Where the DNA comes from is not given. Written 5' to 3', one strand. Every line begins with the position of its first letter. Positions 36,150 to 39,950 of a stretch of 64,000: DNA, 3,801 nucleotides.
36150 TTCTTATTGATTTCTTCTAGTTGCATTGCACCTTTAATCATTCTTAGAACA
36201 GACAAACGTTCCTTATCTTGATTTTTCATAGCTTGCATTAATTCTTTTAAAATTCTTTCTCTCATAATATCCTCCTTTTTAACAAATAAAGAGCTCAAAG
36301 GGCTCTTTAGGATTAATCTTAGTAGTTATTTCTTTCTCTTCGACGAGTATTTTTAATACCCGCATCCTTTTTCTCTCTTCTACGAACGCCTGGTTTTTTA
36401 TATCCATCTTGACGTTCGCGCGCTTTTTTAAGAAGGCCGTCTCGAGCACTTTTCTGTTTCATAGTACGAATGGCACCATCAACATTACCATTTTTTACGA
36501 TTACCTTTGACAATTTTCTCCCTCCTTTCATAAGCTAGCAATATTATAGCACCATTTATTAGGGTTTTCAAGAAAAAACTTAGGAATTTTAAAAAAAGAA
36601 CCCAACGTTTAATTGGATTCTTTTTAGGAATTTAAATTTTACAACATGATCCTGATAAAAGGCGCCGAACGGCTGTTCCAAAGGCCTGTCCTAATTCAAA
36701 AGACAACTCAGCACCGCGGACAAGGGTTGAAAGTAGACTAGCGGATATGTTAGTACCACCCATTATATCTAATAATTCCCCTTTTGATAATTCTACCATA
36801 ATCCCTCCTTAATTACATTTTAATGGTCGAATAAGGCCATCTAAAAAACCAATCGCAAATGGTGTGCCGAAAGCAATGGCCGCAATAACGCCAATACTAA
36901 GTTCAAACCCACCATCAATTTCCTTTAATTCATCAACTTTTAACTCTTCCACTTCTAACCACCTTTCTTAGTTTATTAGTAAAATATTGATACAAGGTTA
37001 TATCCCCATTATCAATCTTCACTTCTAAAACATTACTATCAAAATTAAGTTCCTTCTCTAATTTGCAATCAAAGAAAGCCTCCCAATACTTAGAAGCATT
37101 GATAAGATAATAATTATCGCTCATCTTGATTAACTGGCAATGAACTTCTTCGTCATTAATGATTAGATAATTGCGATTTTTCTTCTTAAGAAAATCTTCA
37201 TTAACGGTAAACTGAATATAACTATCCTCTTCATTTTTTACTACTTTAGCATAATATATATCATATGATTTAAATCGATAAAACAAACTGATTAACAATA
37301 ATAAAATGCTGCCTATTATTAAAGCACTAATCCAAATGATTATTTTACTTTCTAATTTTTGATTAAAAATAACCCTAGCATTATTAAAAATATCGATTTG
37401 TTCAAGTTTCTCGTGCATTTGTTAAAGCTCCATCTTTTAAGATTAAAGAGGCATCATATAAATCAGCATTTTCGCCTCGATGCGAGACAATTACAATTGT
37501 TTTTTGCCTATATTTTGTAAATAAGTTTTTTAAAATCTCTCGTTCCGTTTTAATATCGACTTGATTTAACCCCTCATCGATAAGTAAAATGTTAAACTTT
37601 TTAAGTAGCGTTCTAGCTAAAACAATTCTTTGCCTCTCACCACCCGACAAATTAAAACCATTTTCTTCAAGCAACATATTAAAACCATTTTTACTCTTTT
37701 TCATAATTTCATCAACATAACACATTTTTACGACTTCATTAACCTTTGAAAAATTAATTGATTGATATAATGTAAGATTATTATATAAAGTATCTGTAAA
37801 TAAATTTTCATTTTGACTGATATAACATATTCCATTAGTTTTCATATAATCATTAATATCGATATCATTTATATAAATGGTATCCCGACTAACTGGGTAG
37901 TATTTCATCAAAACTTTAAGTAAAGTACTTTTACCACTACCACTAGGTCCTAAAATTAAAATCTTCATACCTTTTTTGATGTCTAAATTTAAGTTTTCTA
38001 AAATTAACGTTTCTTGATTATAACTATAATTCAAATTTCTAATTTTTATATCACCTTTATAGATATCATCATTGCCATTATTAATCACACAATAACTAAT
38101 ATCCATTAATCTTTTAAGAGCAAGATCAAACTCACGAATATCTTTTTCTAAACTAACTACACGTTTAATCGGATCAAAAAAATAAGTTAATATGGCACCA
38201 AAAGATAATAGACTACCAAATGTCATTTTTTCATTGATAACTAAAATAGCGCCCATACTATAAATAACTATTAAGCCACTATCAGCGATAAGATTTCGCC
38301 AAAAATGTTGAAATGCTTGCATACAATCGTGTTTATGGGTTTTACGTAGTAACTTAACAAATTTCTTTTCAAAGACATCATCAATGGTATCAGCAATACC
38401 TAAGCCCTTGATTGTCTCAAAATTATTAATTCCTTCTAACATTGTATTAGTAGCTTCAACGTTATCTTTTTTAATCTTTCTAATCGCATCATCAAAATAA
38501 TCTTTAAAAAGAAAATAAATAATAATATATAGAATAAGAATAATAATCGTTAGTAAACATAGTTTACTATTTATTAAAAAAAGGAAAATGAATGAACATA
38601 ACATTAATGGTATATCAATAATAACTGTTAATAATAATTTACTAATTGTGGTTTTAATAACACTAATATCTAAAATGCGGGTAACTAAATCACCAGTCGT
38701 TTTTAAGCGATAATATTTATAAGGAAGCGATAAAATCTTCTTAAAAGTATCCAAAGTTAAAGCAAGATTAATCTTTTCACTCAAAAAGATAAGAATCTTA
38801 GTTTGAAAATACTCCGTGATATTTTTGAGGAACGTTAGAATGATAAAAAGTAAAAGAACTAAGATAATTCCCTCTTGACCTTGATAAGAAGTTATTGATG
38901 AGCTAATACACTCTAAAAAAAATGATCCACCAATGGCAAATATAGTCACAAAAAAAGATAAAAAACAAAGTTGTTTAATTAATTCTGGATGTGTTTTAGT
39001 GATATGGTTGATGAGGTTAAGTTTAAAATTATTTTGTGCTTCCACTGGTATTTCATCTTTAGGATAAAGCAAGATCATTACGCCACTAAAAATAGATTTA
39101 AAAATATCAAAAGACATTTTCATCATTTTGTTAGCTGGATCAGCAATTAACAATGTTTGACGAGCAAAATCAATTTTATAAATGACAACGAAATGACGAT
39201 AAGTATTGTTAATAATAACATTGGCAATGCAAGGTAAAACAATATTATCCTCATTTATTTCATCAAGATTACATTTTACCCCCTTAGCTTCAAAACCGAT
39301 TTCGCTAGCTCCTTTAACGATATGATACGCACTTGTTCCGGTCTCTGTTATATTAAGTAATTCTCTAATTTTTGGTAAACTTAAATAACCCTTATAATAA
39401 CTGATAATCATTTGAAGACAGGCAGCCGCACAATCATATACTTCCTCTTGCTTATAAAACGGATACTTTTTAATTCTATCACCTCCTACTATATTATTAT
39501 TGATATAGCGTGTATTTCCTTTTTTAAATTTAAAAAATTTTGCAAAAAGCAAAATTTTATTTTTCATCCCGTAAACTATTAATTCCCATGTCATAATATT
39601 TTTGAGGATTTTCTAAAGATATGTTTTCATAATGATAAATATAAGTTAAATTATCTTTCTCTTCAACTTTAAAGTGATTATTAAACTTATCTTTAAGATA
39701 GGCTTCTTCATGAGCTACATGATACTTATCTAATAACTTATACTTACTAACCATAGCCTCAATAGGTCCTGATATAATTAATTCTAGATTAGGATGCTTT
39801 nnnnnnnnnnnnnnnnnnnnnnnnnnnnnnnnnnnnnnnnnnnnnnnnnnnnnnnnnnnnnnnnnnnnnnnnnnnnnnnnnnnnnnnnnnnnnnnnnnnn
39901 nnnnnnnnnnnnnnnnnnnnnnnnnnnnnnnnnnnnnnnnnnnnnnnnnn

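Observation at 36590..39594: Unannotated double-glycine two-peptide bacteriocin-like operon between the U32 peptidase gene and rpsU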

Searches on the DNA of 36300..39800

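Call 79: search_rna_families(source=window, start=36300, end=39800, threshold=evalue, max_evalue=1)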
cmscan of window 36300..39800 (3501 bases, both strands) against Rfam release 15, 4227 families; matches with E-value up to 1: 0.
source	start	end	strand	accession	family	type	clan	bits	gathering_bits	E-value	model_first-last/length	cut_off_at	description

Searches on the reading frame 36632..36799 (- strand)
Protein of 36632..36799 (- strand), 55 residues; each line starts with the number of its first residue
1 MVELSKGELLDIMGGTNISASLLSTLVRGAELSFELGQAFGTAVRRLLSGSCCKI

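Call 3: search_protein_families(library=pfam, proteins=[window:36632-36799:-], max_evalue=1)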
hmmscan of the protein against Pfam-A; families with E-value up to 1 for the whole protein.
window:36632-36799:- (55 aa): 0 families

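Call 4: search_protein_families(library=ncbifam, proteins=[window:36632-36799:-], max_evalue=1)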
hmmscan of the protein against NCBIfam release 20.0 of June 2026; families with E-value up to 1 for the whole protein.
window:36632-36799:- (55 aa): 0 families

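Call 48: find_homologous_proteins(query=A6, max_evalue=1)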
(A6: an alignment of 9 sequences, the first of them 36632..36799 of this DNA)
Query A6 (9 sequences) (55 aa, profile of the alignment): 834 proteins with E <= 1 among 1213 candidates; the best 120 are listed.
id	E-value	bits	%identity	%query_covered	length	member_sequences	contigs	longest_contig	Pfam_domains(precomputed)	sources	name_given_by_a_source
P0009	4.4e-25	105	82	100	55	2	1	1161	-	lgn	-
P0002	1.5e-24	103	100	100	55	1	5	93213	-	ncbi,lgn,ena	-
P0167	7.8e-24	101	64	100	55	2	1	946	-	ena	-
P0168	2.6e-23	99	42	100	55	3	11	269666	-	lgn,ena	-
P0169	2.7e-23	99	40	100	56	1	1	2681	-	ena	-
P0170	4.6e-23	98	42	100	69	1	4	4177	-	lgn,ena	-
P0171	1.1e-22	97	60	100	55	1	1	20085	-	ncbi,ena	-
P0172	2.8e-22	96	55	100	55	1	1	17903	-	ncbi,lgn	-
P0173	4.9e-22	95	42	95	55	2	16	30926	-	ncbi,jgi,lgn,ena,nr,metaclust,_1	ncbi:MAG: hypothetical protein GX247_05250 [Mollicutes bacterium]|nr:hypothetical protein [Mollicute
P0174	6.9e-22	95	47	100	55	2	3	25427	-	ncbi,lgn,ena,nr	ncbi:MAG: hypothetical protein PHW32_01635 [Bacilli bacterium]|nr:hypothetical protein [Bacilli bact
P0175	7.2e-22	95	42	100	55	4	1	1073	-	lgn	-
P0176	8.2e-22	94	45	93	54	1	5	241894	-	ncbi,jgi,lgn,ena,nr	ncbi:MAG: hypothetical protein PHD10_04000 [Bacilli bacterium]|nr:hypothetical protein [Bacilli bact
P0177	8.8e-22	94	45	100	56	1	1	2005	-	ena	-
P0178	1.3e-21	94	47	100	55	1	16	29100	-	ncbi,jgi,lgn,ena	-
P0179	1.5e-21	94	38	95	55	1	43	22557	-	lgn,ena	-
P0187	5.5e-21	92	48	95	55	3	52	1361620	-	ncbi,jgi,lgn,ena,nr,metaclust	ncbi:MAG TPA: hypothetical protein GXZ63_01535 [Mollicutes bacterium]|jgi:hypothetical protein|nr:hy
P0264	2.5e-18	83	46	95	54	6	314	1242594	-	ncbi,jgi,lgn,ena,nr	ncbi:MAG: hypothetical protein MR227_05785 [Firmicutes bacterium]|nr:hypothetical protein [Bacillota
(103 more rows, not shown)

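Call 50: find_encoding_contigs(protein=P0187, flank=6000, max_places=1)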
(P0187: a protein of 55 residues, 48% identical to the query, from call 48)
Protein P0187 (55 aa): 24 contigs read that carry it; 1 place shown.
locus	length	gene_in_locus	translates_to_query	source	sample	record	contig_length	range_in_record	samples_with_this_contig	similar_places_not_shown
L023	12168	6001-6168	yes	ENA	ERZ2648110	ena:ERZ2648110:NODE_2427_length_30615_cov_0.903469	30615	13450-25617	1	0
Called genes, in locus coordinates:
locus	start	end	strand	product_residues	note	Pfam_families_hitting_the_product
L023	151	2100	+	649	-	PF00270:DEAD, PF04851:ResIII, PF00271:Helicase_C, PF19833:RecG_dom3_C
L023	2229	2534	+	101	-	PF14071:YlbD_coat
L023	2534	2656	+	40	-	PF14003:YlbE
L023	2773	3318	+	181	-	PF03602:Cons_hypoth95, PF01555:N6_N4_Mtase (faint), PF05175:MTS (weak)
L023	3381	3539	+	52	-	PF03412:Peptidase_C39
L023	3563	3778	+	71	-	PF03412:Peptidase_C39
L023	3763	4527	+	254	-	PF00664:ABC_membrane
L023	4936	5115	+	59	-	-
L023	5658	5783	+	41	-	-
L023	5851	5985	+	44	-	-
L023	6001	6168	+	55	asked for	-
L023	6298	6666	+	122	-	-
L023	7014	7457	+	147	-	PF02637:GatB_Yqey (faint), PF09424:YqeY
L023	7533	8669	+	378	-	PF00266:Aminotran_5, PF00155:Aminotran_1_2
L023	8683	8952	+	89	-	PF00085:Thioredoxin, PF14595:Thioredoxin_9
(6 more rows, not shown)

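Call 51: find_encoding_contigs(protein=P0264, flank=6000, max_places=1)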
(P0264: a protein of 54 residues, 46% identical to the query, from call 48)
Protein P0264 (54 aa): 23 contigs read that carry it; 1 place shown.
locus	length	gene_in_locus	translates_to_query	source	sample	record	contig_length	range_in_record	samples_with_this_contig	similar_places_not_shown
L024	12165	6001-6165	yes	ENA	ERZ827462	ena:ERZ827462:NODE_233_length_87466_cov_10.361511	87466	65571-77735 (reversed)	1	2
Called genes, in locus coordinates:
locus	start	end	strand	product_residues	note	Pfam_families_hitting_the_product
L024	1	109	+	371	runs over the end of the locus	PF01636:APH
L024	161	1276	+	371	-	PF00266:Aminotran_5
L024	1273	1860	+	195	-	-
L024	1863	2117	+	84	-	PF00085:Thioredoxin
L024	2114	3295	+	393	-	-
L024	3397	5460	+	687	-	PF03412:Peptidase_C39, PF13529:Peptidase_C39_2 (weak), PF00664:ABC_membrane, PF00005:ABC_tran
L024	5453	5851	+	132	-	-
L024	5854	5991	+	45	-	-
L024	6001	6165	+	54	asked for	-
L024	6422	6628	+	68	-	PF01165:Ribosomal_S21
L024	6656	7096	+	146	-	PF09424:YqeY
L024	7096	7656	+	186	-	PF06941:NT5C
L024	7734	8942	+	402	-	PF02511:Thy1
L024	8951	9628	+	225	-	PF01712:dNK (weak), PF02223:Thymidylate_kin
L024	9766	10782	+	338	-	PF00318:Ribosomal_S2, PF07498:Rho_N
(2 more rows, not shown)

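Call 56: find_related_loci(query=A8, collection=metagenome_contigs, flank=4500)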
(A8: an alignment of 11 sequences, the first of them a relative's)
Query A8 (55 aa) in metagenome_contigs; peptide patterns used: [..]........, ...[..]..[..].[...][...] (x = any residue, [..] = any of these).
408 stretches matched a pattern; 63 encode a relative of the query (tblastn E <= 1e-3); 63 distinct loci.
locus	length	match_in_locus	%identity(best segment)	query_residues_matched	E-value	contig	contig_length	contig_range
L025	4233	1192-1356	100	1-55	8e-31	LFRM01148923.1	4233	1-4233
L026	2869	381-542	81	1-54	1e-24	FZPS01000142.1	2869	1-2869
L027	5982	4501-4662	81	1-54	1e-24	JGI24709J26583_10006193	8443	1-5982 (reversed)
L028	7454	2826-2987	81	1-54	1e-24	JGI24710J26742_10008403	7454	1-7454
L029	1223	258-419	81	1-54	7e-25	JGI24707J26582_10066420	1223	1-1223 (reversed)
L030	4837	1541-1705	71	1-55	1e-20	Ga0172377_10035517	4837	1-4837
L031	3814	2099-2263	71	1-55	1e-20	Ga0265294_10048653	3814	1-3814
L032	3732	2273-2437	73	1-55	2e-20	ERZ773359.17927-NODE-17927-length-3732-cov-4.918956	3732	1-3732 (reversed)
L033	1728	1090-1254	69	1-55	3e-20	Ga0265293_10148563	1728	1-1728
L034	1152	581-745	69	1-55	2e-20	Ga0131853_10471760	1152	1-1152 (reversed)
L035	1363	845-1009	69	1-55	5e-20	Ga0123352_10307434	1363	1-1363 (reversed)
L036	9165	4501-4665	64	1-55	1e-19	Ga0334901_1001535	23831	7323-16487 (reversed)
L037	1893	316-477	65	1-55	3e-19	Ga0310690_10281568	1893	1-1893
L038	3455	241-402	67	1-55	4e-19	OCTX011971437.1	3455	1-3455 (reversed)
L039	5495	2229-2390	67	1-55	4e-19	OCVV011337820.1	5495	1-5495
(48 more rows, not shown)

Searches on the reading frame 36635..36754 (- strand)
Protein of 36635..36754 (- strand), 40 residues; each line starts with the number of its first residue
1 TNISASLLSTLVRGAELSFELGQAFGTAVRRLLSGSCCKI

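Call 45: search_protein_families(library=ncbifam, proteins=[window:36635-36754:-], max_evalue=10)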
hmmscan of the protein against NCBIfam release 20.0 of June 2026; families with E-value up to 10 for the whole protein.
seq(40 aa): 0 families

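Call 46: search_protein_families(library=pfam, proteins=[window:36635-36754:-], max_evalue=10)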
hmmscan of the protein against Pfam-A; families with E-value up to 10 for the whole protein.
seq(40 aa): 0 families
